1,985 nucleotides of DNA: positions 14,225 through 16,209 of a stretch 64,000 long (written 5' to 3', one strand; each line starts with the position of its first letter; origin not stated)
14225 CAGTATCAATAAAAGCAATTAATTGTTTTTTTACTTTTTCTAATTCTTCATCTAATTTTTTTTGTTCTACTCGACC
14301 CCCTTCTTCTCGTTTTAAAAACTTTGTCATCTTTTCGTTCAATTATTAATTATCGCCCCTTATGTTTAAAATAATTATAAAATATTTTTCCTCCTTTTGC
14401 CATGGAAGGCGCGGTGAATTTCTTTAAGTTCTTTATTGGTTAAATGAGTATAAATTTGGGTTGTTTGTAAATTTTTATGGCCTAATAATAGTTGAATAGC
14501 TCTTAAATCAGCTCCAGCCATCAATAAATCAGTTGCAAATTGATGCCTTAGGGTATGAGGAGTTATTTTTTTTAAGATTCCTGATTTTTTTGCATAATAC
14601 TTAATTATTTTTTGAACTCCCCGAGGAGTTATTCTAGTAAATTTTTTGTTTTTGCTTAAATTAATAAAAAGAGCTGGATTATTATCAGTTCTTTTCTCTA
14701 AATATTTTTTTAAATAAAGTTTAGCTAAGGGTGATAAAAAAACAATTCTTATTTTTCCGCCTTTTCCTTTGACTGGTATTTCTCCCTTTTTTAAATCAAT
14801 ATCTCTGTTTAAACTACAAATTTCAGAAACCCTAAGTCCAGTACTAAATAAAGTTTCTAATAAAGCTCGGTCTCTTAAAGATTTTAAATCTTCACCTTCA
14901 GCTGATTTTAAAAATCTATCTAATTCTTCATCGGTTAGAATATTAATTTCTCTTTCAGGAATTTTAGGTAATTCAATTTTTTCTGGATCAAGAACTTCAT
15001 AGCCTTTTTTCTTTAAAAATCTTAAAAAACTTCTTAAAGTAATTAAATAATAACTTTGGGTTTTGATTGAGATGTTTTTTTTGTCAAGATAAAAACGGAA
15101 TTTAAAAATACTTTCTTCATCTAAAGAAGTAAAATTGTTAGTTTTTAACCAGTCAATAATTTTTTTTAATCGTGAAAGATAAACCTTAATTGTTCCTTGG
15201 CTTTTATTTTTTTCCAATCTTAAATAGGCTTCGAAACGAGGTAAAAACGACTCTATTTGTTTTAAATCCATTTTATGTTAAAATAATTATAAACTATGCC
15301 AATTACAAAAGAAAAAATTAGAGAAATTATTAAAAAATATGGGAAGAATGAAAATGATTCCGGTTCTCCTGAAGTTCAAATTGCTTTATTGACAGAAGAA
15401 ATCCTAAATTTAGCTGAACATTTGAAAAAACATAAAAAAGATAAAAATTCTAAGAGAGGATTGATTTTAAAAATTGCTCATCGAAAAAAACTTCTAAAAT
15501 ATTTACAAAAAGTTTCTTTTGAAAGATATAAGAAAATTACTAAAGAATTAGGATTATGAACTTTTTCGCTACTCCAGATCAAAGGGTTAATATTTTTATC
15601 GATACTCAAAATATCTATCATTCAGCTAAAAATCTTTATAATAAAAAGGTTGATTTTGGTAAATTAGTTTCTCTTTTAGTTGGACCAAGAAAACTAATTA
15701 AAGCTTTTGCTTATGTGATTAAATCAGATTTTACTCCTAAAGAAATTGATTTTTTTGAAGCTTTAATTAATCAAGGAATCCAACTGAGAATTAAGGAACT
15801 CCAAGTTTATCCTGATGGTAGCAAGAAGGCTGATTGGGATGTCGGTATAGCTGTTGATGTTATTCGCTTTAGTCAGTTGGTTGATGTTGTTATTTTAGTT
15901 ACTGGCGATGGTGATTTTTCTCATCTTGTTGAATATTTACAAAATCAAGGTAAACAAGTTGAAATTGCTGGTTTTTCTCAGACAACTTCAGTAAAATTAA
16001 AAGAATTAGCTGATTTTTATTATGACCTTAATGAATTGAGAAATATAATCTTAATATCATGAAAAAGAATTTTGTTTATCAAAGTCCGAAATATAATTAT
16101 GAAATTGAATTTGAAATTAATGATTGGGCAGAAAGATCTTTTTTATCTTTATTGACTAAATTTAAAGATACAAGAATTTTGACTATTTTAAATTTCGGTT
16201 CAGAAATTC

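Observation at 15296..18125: NYN (LabA-like RNase-fold) gene translationally coupled inside the rpsO-pnp operon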

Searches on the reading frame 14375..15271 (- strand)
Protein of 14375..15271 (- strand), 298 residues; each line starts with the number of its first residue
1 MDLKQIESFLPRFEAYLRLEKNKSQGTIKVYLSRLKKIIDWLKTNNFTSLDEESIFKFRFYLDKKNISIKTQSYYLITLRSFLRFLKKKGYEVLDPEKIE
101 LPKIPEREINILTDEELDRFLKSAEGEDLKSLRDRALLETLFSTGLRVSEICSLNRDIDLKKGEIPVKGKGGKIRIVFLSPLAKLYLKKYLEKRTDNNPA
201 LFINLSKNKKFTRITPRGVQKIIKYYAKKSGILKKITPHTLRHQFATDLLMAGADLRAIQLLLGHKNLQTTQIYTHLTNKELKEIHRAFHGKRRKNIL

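Call 3: search_protein_families(library=pfam, proteins=[window:14375-15271:-], max_evalue=0.01)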
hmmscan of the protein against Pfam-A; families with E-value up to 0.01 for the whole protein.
window:14375-15271:- (298 aa): 4 families
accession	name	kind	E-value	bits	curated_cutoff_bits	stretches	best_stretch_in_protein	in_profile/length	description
PF00589.27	Phage_integrase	-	3.1e-41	141.4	27.1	1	112-280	3-171/172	Phage integrase family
PF02899.23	Phage_int_SAM_1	-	1.3e-12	48.3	22.3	1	12-90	3-83/83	Phage integrase, N-terminal SAM-like domain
PF13495.12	Phage_int_SAM_4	-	2.8e-10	40.9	27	2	10-73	2-65/85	Phage integrase, N-terminal SAM-like domain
PF13102.12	Phage_int_SAM_5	-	8.8e-09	36.1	22.3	1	9-96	2-92/98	Phage integrase SAM-like domain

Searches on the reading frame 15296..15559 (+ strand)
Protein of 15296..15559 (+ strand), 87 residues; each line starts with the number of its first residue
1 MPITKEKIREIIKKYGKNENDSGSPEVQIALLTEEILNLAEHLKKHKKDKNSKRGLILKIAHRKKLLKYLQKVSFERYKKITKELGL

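Call 3: search_protein_families(library=pfam, proteins=[window:15296-15559:+], max_evalue=0.01)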
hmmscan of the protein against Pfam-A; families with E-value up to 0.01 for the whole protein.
window:15296-15559:+ (87 aa): 1 family
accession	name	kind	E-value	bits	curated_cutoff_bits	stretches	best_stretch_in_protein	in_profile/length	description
PF00312.27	Ribosomal_S15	-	2.8e-32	111.1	31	1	10-87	3-80/81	Ribosomal protein S15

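Call 4: search_protein_families(library=ncbifam, proteins=[window:15296-15559:+], max_evalue=0.01)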
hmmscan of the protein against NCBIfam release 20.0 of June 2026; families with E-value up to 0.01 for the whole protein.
window:15296-15559:+ (87 aa): 2 families
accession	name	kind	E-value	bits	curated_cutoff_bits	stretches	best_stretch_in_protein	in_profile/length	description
TIGR00952.1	S15_bact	equivalog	1.3e-31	108.7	63.65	1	4-87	1-84/86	30S ribosomal protein S15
NF006331.0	PRK08561.1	equivalog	3.5e-07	30.1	154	1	3-73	66-132/152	30S ribosomal protein S15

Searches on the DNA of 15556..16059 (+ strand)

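Call 57: search_rna_families(sources=[L019, L040, L066, L054, L057, L080, L073, L061, L021, L071, L074, L012, L026, L036], threshold=gathering)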
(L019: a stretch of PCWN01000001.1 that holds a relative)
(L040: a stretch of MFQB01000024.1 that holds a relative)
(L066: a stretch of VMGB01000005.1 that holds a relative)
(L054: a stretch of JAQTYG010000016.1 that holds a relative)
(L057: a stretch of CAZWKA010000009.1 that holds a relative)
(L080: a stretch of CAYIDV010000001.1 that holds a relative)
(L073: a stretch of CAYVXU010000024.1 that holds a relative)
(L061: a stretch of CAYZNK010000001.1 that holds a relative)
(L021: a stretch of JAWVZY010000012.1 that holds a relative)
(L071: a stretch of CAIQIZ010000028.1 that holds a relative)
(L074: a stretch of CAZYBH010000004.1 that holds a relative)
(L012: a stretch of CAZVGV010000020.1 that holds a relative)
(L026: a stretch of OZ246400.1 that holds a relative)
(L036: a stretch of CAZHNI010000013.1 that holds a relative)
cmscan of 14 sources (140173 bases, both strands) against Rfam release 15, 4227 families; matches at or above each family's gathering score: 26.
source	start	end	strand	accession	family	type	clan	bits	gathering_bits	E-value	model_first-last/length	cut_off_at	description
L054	9409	10480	+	RF02541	LSU_rRNA_bacteria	Gene; rRNA;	CL00112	813.8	50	1.4e-264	1-991/2925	3'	Bacterial large subunit ribosomal RNA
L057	3894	3965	-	RF00005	tRNA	Gene; tRNA;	CL00001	72.2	29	1.7e-13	1-71/71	no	tRNA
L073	4401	4471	+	RF00005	tRNA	Gene; tRNA;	CL00001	70.9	29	3.8e-13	1-71/71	no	tRNA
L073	3754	3825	+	RF00005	tRNA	Gene; tRNA;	CL00001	70.7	29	4.4e-13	1-71/71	no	tRNA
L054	2313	2383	-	RF00005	tRNA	Gene; tRNA;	CL00001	69.6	29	8.6e-13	1-71/71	no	tRNA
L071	567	638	-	RF00005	tRNA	Gene; tRNA;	CL00001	68.9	29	1.4e-12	1-71/71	no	tRNA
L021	2614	2687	+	RF00005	tRNA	Gene; tRNA;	CL00001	68.8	29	1.5e-12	1-71/71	no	tRNA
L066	3466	3537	-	RF00005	tRNA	Gene; tRNA;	CL00001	67.3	29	3.7e-12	1-71/71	no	tRNA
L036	3510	3581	-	RF00005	tRNA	Gene; tRNA;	CL00001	67.3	29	3.7e-12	1-71/71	no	tRNA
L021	4595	4668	+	RF00005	tRNA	Gene; tRNA;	CL00001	66.7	29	5.6e-12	1-71/71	no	tRNA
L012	2505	2576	-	RF00005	tRNA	Gene; tRNA;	CL00001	65.6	29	1.1e-11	1-71/71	no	tRNA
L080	347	417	-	RF00005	tRNA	Gene; tRNA;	CL00001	65.2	29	1.5e-11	1-71/71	no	tRNA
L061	4556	4627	+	RF00005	tRNA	Gene; tRNA;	CL00001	65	29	1.6e-11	1-71/71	no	tRNA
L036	3230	3301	+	RF00005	tRNA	Gene; tRNA;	CL00001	63.4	29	4.4e-11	1-71/71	no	tRNA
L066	4061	4132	-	RF00005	tRNA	Gene; tRNA;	CL00001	61.6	29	1.4e-10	1-71/71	no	tRNA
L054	3071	3142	-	RF00005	tRNA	Gene; tRNA;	CL00001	61.6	29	1.4e-10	1-71/71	no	tRNA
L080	2145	2216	+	RF00005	tRNA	Gene; tRNA;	CL00001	61.1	29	1.9e-10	1-71/71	no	tRNA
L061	1350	1420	-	RF00005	tRNA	Gene; tRNA;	CL00001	60.9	29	2.1e-10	1-71/71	no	tRNA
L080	3598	3670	+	RF00005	tRNA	Gene; tRNA;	CL00001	60.6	29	2.6e-10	1-71/71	no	tRNA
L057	3669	3740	-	RF00005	tRNA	Gene; tRNA;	CL00001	59.5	29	5.3e-10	1-71/71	no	tRNA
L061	3259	3330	-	RF00005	tRNA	Gene; tRNA;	CL00001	59.3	29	6e-10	1-71/71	no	tRNA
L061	1654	1724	-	RF00005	tRNA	Gene; tRNA;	CL00001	59.2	29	6.5e-10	1-71/71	no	tRNA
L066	8287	8370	+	RF00005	tRNA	Gene; tRNA;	CL00001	59.1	29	6.8e-10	1-71/71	no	tRNA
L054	8122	8205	+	RF00005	tRNA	Gene; tRNA;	CL00001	56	29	5e-09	1-71/71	no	tRNA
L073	3878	3962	+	RF00005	tRNA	Gene; tRNA;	CL00001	55.1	29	8.5e-09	1-71/71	no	tRNA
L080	420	490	-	RF00005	tRNA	Gene; tRNA;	CL00001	47.8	29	8.9e-07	1-71/71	no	tRNA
